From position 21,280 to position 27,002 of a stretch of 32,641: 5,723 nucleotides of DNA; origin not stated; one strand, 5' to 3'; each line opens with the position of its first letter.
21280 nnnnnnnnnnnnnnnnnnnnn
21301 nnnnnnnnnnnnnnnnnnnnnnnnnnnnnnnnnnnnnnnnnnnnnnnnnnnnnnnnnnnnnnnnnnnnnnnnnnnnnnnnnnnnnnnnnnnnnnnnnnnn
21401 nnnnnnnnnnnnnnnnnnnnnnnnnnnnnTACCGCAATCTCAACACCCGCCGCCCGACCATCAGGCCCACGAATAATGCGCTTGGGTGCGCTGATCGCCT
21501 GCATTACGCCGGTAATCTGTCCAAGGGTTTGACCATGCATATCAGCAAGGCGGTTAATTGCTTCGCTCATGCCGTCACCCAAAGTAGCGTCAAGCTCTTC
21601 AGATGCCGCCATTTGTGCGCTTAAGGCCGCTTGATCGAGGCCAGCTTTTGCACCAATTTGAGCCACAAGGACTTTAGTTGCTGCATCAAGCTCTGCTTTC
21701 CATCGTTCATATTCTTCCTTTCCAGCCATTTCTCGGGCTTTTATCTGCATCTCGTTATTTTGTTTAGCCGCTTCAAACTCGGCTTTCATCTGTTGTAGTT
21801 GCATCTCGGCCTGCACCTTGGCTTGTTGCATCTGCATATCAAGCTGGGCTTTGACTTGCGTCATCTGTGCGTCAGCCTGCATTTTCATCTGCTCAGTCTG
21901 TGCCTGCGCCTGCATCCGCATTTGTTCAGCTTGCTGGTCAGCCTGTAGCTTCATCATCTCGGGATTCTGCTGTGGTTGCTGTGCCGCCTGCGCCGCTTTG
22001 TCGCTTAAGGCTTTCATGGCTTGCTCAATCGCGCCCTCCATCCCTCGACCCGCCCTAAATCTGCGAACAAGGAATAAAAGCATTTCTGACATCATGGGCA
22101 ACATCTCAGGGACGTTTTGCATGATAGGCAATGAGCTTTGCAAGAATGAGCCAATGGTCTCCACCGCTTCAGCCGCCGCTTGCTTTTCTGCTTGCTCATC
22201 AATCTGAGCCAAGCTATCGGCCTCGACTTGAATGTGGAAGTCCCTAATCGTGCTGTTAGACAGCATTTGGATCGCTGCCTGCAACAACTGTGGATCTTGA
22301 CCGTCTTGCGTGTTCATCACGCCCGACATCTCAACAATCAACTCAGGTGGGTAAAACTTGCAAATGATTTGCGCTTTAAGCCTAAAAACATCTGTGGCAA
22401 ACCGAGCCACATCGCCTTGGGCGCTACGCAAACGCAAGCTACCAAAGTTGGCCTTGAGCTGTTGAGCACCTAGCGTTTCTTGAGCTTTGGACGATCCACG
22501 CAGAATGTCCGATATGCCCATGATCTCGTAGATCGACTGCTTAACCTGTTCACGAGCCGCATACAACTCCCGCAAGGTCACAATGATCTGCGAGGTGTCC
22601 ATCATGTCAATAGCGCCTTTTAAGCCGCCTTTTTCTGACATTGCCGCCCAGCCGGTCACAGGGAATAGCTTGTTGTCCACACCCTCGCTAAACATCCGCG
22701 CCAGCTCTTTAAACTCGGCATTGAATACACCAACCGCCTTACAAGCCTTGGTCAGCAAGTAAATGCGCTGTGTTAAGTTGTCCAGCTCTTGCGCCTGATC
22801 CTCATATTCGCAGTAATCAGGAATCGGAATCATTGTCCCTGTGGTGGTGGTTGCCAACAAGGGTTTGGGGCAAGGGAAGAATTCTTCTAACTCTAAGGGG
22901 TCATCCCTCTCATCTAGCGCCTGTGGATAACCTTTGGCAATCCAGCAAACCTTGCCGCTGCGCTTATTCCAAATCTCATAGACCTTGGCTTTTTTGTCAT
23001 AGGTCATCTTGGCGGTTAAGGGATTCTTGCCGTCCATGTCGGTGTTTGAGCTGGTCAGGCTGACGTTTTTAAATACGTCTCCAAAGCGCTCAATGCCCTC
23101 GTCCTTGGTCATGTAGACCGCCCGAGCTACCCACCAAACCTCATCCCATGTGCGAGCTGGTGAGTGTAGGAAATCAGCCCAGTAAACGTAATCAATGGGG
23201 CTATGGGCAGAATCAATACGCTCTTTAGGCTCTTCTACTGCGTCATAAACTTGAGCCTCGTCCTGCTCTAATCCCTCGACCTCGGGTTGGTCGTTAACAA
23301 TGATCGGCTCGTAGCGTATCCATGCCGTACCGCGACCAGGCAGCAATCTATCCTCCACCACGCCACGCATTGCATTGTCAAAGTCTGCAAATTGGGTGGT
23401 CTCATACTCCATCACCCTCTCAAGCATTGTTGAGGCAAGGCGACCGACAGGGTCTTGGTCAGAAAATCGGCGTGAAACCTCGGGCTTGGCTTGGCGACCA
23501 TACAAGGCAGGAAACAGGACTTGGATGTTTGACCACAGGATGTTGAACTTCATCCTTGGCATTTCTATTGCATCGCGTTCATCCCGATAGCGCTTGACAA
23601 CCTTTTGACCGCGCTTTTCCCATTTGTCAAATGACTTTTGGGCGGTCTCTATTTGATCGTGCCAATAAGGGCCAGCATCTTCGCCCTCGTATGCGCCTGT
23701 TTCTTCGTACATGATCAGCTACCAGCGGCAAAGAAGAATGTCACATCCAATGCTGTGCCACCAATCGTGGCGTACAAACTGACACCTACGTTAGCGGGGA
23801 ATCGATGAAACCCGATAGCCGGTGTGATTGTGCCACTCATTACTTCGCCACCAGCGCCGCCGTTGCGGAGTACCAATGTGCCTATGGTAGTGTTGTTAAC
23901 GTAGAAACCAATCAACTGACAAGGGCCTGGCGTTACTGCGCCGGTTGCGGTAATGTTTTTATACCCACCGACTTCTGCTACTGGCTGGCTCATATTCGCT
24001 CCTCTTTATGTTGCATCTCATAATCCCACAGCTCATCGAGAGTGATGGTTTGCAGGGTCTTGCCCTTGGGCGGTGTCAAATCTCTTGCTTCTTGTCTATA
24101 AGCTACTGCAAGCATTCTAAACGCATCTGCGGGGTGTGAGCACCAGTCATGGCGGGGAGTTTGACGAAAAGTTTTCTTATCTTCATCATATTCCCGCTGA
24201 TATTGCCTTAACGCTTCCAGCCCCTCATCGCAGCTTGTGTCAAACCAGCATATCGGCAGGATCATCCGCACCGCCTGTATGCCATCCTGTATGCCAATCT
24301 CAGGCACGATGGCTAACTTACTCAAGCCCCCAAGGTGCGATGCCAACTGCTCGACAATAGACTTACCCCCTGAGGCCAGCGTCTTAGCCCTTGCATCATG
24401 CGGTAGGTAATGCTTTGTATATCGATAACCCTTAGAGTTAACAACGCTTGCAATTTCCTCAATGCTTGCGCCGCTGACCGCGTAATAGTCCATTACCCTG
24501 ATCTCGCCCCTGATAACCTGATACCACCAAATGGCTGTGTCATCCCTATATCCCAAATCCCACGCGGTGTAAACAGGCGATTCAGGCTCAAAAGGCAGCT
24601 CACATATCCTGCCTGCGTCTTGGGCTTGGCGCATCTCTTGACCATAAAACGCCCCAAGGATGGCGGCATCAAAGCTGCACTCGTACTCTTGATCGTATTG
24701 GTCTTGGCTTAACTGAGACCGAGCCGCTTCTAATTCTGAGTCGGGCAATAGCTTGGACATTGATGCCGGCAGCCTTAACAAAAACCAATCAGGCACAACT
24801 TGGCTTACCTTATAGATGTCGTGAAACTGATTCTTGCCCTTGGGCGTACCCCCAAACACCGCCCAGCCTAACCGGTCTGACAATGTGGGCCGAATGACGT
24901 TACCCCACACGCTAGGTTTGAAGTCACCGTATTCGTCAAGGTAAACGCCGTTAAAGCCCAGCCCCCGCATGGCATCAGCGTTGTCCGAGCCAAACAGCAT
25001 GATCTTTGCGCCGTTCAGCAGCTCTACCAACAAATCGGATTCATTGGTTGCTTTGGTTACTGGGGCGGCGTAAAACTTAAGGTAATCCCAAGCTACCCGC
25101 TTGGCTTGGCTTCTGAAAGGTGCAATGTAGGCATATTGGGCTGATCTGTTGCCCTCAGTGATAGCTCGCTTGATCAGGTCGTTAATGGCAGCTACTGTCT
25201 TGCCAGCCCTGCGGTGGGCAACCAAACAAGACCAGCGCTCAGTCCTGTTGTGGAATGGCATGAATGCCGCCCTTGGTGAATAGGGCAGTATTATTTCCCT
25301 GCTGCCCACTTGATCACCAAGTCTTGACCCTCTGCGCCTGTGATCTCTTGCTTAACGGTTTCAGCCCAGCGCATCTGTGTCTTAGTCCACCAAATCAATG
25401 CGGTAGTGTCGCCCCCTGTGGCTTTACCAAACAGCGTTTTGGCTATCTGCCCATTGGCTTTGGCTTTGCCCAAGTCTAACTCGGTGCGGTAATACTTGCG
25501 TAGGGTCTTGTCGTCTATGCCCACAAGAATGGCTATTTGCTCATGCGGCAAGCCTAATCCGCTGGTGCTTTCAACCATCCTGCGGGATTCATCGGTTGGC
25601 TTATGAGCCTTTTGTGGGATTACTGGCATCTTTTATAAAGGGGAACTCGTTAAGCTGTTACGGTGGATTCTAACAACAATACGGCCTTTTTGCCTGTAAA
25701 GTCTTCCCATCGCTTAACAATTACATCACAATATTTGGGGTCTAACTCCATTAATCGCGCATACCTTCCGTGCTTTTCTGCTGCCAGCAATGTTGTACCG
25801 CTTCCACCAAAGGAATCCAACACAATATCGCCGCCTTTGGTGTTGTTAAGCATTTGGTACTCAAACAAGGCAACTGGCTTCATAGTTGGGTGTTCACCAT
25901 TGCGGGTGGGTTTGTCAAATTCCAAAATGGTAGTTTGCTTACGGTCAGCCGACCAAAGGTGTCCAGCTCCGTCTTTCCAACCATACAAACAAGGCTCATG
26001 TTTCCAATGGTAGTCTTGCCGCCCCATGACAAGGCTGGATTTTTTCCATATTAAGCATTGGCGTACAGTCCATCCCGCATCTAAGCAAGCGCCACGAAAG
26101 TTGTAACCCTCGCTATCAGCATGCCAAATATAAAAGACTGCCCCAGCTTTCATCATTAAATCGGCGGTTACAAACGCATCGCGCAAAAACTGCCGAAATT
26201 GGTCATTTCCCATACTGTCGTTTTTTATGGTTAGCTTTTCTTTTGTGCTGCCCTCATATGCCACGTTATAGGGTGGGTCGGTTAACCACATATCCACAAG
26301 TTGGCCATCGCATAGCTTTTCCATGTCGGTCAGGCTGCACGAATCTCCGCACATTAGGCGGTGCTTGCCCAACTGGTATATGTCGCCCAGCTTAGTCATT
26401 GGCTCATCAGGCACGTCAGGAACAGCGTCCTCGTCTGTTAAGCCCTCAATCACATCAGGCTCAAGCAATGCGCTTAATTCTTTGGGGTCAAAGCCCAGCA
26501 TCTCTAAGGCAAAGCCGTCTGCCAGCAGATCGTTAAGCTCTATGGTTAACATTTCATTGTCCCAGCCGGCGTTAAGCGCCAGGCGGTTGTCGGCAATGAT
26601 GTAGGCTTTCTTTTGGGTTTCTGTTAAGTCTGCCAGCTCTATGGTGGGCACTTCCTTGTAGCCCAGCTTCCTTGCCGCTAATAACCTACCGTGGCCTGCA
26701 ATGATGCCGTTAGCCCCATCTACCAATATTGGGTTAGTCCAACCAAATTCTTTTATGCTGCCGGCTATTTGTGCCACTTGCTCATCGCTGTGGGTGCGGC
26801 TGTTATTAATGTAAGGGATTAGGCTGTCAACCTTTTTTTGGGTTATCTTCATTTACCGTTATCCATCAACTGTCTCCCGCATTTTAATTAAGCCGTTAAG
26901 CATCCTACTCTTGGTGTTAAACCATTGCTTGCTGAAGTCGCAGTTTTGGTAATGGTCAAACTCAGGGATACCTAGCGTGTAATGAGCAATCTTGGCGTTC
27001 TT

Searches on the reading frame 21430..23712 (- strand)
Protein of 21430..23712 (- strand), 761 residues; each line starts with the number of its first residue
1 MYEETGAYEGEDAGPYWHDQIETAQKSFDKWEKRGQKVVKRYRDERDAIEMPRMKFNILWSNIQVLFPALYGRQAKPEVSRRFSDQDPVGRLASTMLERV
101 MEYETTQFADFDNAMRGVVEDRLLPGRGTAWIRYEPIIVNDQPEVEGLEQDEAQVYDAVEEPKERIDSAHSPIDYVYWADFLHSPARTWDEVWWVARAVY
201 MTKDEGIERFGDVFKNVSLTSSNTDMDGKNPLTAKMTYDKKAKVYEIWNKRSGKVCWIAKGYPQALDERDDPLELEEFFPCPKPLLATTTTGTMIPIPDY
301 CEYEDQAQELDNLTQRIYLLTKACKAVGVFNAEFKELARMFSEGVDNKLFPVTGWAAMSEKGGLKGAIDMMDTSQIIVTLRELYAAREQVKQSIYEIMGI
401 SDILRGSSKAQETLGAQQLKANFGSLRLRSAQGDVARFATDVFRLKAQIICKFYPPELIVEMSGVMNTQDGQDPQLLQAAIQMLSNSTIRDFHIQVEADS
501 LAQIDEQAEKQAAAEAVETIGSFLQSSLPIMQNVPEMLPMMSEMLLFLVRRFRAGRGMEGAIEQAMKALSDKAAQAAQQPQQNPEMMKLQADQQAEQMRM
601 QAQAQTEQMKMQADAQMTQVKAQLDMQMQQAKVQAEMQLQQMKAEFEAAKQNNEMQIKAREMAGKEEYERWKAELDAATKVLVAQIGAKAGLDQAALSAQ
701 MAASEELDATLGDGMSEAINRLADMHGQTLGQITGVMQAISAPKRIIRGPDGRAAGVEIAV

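Call 16: search_protein_families(library=phrogs, proteins=[window:21430-23712:-], max_evalue=0.00001)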
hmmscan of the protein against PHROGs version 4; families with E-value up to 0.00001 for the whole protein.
window:21430-23712:- (761 aa): 1 family
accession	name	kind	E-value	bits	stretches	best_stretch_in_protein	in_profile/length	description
phrog_12082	-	head and packaging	3.3e-182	608.6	2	5-472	12-480/715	portal protein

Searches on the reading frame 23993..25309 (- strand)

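Call 16: search_protein_families(library=phrogs, proteins=[window:23993-25309:-], max_evalue=0.00001)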
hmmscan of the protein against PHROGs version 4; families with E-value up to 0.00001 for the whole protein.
window:23993-25309:- (439 aa): 3 families
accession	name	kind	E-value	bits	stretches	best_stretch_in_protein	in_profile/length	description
phrog_2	-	head and packaging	1.7e-38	133.9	1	18-409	275-596/807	terminase large subunit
phrog_2472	-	unknown function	2.6e-36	126.6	1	211-406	109-310/324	-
phrog_7579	-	head and packaging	1.9e-09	38.1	1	26-225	19-225/239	terminase large subunit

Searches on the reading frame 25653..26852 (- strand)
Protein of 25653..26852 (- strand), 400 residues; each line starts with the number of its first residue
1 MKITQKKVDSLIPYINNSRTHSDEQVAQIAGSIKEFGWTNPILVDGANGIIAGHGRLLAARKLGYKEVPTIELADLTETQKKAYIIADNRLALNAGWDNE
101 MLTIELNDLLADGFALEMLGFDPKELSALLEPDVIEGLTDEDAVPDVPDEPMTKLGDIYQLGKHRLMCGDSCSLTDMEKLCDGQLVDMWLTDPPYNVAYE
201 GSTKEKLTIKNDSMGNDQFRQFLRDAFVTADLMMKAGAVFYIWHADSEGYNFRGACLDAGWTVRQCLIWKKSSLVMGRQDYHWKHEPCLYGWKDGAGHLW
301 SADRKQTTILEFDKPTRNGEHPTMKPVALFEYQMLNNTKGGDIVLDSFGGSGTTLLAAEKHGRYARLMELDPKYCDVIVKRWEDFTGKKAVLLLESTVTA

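Call 16: search_protein_families(library=phrogs, proteins=[window:25653-26852:-], max_evalue=0.00001)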
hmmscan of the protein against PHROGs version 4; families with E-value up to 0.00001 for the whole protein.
window:25653-26852:- (400 aa): 21 families
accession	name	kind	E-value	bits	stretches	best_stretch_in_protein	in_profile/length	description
phrog_498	-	other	6.8e-175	584.2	1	1-394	33-432/633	DNA methyltransferase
phrog_620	-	DNA, RNA and nucleotide metabolism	3.5e-58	198.2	1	1-148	7-149/217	ParB-like partition protein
phrog_15396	-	DNA, RNA and nucleotide metabolism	9.3e-52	177.4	1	3-131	4-132/258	ParB-like partition nuclease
phrog_8071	-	DNA, RNA and nucleotide metabolism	3.8e-41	142.6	1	1-214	5-222/389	ParB-like partition protein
phrog_67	-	other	2.6e-40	140.2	1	154-393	114-354/743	DNA methyltransferase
phrog_930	-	DNA, RNA and nucleotide metabolism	8.7e-35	121.6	1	2-147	6-148/223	ParB-like partition protein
phrog_23085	-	unknown function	8.6e-30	104.2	1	284-390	3-113/138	-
phrog_940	-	DNA, RNA and nucleotide metabolism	4.2e-26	93.1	1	1-122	4-123/388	nuclease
phrog_3008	-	other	2.8e-24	86.7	1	313-390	142-219/244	DNA methyltransferase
phrog_9353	-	unknown function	2e-22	81.3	1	3-141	14-149/245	-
phrog_723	-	DNA, RNA and nucleotide metabolism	3.3e-21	77.1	1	2-138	12-149/223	ParB-like partition protein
phrog_18056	-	DNA, RNA and nucleotide metabolism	2.8e-17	63.7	1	1-90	1-89/387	ParB-like partition nuclease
phrog_18293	-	other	2.8e-14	54.1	1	307-383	32-108/119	methyltransferase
phrog_4715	-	DNA, RNA and nucleotide metabolism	7.7e-13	48.7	1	3-90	147-238/630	ParB-like partition protein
phrog_5475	-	unknown function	1.4e-09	38.3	1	5-77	5-76/458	-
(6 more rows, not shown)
